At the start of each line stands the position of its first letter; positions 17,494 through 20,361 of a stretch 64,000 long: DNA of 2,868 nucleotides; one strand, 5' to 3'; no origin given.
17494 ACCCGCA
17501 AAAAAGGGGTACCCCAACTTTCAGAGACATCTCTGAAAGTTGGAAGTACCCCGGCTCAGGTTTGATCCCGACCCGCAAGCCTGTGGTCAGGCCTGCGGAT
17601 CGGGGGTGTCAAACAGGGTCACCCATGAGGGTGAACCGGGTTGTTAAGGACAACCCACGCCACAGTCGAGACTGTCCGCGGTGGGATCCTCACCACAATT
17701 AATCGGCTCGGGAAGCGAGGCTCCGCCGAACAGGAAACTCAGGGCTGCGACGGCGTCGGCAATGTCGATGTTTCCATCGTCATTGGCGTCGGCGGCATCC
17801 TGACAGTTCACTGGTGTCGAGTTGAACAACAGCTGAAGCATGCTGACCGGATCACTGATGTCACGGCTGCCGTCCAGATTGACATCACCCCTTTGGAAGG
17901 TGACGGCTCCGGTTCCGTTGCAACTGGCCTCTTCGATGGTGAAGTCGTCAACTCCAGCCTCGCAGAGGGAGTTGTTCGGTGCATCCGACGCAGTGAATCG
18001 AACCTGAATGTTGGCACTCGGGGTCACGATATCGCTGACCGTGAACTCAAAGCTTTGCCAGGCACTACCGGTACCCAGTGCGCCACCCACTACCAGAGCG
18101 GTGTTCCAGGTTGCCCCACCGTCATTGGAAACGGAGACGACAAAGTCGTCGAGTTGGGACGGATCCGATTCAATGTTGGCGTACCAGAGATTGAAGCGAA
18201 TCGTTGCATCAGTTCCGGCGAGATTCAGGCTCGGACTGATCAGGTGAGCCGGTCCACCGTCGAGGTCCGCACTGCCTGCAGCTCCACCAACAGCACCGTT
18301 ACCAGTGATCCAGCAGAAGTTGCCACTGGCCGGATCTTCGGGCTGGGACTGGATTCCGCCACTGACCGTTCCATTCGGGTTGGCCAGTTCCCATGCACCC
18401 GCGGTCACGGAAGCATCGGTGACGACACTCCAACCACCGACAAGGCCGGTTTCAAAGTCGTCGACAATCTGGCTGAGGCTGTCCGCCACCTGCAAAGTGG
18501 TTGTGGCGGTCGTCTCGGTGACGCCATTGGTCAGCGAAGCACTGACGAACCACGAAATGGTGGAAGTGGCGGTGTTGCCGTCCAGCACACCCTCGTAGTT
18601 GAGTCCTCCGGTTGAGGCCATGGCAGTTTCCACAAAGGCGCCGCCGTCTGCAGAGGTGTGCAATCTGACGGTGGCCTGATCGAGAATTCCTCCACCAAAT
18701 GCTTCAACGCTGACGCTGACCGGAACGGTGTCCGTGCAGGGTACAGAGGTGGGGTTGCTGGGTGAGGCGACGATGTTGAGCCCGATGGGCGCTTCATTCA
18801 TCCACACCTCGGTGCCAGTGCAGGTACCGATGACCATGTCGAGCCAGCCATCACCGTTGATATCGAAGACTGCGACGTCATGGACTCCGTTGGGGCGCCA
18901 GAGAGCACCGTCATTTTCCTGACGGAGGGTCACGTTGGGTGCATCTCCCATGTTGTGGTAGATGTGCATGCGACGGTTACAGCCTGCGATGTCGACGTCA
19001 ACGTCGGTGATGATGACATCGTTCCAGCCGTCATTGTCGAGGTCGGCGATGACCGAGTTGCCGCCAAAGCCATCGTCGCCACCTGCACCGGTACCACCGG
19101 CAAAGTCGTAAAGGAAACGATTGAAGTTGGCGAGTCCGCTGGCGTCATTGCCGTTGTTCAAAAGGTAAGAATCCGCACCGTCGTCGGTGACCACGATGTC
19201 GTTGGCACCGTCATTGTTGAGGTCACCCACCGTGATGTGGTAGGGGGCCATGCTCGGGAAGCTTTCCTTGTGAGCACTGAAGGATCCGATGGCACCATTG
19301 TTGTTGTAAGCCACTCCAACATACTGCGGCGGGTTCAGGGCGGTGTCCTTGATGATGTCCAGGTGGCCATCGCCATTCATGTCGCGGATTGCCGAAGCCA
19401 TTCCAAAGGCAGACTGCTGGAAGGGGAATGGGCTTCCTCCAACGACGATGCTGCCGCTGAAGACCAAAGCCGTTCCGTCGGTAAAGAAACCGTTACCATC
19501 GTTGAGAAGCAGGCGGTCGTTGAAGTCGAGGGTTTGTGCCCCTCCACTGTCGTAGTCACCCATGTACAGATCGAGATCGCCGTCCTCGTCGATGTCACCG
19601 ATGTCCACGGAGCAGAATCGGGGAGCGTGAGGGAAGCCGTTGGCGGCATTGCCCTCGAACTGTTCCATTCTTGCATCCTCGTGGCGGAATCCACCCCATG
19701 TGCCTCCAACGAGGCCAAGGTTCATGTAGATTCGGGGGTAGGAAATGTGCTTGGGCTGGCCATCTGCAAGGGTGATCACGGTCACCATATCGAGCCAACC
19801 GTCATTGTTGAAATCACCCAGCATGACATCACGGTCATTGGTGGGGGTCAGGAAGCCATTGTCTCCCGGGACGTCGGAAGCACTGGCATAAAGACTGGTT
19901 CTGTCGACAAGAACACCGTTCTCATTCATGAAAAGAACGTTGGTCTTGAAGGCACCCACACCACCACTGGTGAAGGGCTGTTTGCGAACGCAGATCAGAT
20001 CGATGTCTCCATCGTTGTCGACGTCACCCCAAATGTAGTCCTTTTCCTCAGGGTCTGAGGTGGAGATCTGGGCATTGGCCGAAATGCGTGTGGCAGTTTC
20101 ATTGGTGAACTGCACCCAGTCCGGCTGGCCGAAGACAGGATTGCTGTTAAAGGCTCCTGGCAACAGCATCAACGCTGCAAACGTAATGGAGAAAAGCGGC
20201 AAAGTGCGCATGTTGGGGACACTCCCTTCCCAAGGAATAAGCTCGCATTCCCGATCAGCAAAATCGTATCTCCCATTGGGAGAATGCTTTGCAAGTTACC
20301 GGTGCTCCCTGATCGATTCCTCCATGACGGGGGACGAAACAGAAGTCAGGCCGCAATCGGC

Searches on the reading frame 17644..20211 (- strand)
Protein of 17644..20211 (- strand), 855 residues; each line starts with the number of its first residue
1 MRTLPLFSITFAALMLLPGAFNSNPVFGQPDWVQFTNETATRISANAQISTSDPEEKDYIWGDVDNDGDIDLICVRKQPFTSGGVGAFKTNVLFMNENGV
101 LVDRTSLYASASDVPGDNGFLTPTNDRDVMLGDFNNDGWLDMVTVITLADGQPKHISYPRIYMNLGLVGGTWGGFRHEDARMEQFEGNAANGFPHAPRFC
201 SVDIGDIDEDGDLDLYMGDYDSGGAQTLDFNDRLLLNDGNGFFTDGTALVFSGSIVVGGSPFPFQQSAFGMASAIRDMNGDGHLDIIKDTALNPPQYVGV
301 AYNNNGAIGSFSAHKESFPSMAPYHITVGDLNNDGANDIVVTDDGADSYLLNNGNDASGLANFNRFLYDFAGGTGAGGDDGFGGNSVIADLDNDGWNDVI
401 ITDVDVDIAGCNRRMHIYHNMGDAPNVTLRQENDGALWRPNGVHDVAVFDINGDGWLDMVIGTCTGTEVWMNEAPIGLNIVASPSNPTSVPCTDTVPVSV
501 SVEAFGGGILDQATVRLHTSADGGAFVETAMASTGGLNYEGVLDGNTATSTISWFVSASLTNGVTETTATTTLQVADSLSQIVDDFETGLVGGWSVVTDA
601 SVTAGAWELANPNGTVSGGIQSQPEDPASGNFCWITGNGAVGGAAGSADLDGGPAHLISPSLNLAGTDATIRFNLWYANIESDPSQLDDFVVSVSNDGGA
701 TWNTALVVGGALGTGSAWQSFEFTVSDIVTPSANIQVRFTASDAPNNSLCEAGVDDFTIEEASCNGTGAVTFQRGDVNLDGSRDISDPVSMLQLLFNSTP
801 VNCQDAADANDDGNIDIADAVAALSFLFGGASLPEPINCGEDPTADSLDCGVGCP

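Call 4: search_protein_families(library=ncbifam, proteins=[window:17644-20211:-], max_evalue=0.1)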
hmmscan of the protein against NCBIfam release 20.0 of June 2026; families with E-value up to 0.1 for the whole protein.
window:17644-20211:- (855 aa): 1 family
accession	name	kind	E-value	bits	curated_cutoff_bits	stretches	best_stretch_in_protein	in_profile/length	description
NF052247.1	SorT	equivalog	0.016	14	570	1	692-738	309-353/387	SorT family sulfite dehydrogenase catalytic subunit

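Call 5: search_protein_families(library=pfam, proteins=[window:17644-20211:-], max_evalue=0.1)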
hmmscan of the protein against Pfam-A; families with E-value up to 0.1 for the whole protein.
window:17644-20211:- (855 aa): 2 families
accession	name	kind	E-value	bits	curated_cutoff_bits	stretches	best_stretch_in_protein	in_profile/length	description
PF13517.12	FG-GAP_3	-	1.4e-23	83.7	26.9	6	277-341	1-61/61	FG-GAP-like repeat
PF01839.29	FG-GAP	-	2.4e-06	27.7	22.1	0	323-352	2-27/37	FG-GAP repeat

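Call 13: find_encoding_contigs(protein=window:17644-20211:-, flank=2000, max_places=3)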
Protein window:17644-20211:- (855 aa): 7 contigs read that carry it; 2 places shown.
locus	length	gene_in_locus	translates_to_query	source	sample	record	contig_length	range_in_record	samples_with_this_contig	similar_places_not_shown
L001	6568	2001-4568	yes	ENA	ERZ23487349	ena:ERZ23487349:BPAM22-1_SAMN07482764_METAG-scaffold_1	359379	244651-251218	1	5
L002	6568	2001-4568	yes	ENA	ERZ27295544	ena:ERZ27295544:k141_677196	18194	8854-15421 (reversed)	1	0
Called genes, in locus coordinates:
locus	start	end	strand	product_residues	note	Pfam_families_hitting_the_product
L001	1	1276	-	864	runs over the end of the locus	-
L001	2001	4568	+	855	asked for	PF01839:FG-GAP (faint), PF13517:FG-GAP_3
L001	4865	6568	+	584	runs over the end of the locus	PF06537:DHOR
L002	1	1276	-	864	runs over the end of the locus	-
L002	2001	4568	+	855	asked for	PF01839:FG-GAP (faint), PF13517:FG-GAP_3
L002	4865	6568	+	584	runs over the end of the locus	PF06537:DHOR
